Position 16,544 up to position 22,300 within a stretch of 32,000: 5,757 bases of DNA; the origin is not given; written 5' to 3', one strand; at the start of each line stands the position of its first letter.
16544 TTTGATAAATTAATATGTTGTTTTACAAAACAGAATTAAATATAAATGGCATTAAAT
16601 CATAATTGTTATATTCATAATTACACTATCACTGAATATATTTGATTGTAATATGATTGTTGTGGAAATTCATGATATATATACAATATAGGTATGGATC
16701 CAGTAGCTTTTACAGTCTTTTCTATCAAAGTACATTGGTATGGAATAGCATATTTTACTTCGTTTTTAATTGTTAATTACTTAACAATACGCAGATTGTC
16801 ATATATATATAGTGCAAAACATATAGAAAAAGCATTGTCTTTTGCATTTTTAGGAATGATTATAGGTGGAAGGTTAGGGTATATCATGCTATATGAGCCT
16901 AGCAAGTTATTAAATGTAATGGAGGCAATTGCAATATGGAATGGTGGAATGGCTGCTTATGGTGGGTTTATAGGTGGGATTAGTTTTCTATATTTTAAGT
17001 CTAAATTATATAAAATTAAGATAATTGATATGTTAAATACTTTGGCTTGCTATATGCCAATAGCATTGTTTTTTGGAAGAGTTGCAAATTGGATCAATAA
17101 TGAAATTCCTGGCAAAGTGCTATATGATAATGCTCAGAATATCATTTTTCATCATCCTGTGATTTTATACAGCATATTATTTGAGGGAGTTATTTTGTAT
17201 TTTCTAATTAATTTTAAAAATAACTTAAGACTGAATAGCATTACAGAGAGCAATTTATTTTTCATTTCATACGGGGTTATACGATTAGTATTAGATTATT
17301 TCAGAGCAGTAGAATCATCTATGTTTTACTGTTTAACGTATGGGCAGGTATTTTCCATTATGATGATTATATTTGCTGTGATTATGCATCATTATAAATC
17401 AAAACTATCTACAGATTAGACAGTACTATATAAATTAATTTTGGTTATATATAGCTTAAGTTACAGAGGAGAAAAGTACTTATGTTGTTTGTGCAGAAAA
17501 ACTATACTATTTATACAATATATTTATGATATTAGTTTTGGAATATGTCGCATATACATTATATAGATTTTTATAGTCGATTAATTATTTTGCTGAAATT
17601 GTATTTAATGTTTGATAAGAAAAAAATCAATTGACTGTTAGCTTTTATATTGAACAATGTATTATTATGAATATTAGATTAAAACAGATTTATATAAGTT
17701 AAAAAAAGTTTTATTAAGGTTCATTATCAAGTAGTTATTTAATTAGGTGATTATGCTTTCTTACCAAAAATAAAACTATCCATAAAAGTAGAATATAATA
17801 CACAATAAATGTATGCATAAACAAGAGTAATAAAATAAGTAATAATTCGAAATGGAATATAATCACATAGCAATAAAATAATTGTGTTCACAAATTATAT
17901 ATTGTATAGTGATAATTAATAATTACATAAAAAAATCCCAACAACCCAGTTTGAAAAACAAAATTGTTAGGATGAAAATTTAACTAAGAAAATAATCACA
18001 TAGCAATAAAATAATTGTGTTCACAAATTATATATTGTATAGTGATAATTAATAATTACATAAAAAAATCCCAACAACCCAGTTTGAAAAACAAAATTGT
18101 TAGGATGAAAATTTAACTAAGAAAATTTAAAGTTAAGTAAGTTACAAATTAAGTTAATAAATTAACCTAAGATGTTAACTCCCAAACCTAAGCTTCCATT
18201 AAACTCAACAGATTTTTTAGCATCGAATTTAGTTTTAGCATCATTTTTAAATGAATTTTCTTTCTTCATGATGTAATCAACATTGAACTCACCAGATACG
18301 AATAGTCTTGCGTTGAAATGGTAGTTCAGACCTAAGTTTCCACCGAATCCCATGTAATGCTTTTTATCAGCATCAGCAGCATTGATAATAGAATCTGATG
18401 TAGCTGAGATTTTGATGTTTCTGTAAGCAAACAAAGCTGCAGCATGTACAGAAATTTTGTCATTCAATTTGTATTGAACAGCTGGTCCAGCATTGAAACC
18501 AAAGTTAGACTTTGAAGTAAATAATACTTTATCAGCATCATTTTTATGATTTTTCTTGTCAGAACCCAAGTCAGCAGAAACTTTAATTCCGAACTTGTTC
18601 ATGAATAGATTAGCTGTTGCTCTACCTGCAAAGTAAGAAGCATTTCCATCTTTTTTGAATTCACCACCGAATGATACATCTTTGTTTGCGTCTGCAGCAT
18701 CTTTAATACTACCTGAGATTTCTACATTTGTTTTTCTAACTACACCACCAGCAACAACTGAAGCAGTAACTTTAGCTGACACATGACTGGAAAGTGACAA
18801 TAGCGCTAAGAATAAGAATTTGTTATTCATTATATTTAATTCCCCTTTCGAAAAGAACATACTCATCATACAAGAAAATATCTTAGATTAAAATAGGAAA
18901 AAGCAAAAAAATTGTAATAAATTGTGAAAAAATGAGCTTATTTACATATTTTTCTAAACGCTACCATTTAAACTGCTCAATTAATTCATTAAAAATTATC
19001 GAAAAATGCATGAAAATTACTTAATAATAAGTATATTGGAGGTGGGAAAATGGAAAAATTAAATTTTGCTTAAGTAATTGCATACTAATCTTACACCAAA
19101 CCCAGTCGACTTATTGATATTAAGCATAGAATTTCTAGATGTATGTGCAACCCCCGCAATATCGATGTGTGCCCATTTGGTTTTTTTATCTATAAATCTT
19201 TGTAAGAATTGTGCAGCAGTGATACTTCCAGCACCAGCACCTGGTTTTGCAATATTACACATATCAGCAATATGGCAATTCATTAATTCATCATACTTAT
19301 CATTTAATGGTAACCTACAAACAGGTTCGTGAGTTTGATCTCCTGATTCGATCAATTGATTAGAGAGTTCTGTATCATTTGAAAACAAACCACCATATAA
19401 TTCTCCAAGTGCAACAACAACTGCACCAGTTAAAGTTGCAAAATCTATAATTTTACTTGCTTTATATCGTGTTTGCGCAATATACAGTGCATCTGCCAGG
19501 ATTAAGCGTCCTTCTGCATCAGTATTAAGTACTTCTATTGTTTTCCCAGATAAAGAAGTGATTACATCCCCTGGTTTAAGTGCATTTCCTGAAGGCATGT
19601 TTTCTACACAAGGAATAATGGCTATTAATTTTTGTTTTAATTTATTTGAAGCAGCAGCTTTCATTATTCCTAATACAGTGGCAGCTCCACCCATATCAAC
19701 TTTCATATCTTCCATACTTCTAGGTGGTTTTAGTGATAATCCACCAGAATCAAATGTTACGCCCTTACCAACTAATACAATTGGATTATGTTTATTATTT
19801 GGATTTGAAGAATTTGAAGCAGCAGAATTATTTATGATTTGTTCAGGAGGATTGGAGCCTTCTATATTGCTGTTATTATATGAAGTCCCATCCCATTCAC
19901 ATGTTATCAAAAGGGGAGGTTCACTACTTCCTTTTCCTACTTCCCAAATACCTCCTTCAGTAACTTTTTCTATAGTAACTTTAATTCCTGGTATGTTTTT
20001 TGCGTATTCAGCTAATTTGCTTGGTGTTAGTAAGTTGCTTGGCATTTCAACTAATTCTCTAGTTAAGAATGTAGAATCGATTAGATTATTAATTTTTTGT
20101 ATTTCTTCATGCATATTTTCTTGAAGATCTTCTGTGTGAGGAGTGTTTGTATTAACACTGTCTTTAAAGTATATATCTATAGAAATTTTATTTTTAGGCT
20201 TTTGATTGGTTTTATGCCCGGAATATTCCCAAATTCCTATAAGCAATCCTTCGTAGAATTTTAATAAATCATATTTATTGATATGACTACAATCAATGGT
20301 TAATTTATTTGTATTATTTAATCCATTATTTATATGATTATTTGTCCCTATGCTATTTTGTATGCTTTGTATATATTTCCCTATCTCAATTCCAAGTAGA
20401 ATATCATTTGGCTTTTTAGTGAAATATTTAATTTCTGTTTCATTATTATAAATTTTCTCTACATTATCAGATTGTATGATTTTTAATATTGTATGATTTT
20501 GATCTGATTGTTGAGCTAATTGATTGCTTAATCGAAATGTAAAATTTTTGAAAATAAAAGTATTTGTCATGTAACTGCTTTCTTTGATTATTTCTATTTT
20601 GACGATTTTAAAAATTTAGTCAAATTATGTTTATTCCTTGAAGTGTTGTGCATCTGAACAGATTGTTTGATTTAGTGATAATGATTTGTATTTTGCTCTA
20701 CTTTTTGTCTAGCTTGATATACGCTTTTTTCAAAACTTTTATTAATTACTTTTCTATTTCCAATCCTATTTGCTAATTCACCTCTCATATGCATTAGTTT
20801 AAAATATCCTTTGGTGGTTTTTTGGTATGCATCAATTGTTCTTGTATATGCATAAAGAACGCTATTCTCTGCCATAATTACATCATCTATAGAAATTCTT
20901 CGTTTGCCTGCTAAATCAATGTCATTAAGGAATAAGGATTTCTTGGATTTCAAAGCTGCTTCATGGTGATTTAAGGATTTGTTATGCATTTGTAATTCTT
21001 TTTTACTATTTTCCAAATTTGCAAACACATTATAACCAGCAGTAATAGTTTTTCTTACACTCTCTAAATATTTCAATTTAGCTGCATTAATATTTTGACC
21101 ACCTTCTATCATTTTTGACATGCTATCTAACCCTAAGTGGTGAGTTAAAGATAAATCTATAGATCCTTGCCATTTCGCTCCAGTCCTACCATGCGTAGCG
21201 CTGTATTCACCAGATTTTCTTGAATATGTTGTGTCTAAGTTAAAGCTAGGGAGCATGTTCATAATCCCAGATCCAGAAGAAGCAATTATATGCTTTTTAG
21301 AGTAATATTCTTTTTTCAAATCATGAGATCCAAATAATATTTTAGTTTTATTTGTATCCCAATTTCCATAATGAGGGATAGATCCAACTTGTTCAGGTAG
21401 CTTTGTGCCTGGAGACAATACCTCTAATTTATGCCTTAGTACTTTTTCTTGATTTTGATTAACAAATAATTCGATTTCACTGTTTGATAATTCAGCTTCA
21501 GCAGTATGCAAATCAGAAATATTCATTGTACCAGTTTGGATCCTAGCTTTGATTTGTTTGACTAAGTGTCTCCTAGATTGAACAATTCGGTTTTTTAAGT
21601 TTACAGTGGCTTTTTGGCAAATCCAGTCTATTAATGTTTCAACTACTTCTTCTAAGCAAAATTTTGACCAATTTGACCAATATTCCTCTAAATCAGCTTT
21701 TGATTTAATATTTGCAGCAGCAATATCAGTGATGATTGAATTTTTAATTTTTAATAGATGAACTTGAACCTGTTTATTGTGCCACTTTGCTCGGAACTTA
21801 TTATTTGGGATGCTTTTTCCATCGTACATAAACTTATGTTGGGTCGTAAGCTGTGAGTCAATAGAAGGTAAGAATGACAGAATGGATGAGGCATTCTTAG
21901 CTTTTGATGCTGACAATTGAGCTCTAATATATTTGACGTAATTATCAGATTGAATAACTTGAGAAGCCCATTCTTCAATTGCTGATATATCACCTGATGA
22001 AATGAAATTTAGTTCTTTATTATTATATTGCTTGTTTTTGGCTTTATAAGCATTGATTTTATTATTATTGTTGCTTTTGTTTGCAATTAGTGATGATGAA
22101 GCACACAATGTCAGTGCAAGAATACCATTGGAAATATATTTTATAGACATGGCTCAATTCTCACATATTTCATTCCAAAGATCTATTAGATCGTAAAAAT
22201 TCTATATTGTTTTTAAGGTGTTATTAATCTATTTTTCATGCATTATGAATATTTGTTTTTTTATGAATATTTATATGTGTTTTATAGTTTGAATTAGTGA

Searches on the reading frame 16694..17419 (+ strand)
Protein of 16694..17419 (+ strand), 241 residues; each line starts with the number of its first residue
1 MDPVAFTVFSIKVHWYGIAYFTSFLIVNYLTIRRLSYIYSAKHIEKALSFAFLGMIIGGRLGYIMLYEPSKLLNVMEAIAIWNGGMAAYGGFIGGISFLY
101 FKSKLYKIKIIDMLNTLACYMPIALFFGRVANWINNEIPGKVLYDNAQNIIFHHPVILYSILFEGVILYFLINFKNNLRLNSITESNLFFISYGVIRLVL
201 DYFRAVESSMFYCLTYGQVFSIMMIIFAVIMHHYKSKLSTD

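Call 7: search_protein_families(library=pfam, proteins=[window:16694-17419:+], max_evalue=0.001)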
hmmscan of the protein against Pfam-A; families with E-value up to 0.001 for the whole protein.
window:16694-17419:+ (241 aa): 1 family
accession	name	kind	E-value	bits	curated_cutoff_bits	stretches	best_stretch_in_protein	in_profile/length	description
PF01790.23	LGT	-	8.5e-44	150.1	24.9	1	3-232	1-238/240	Prolipoprotein diacylglyceryl transferase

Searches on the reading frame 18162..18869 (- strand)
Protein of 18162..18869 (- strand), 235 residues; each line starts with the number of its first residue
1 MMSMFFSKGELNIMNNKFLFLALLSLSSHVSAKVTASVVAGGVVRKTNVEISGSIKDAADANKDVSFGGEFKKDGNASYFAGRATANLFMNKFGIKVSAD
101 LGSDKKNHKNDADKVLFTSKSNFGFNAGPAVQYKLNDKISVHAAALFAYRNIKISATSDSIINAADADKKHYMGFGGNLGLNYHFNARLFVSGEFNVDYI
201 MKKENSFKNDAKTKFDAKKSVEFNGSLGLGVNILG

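Call 7: search_protein_families(library=pfam, proteins=[window:18162-18869:-], max_evalue=0.001)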
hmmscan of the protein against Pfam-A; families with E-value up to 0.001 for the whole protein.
window:18162-18869:- (235 aa): 2 families
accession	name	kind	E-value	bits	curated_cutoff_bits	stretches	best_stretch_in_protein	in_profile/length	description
PF13568.12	OMP_b-brl_2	-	1e-07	32.6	27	1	112-233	28-154/175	Outer membrane protein beta-barrel domain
PF13505.12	OMP_b-brl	-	4.4e-07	30.7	28.7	1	18-209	1-164/175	Outer membrane protein beta-barrel domain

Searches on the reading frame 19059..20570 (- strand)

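Call 7: search_protein_families(library=pfam, proteins=[window:19059-20570:-], max_evalue=0.001)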
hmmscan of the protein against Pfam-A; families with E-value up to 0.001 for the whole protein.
window:19059-20570:- (503 aa): 1 family
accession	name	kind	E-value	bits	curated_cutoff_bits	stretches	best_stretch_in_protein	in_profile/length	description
PF00883.26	Peptidase_M17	-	4e-109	365.1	25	2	257-496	72-309/310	Cytosol aminopeptidase family, catalytic domain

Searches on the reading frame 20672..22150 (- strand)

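Call 7: search_protein_families(library=pfam, proteins=[window:20672-22150:-], max_evalue=0.001)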
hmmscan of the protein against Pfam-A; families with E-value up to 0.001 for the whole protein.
window:20672-22150:- (492 aa): 1 family
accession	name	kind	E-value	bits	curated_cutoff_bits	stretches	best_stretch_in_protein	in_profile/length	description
PF02321.23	OEP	-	5.3e-17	62.7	22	2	297-453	34-183/187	Outer membrane efflux protein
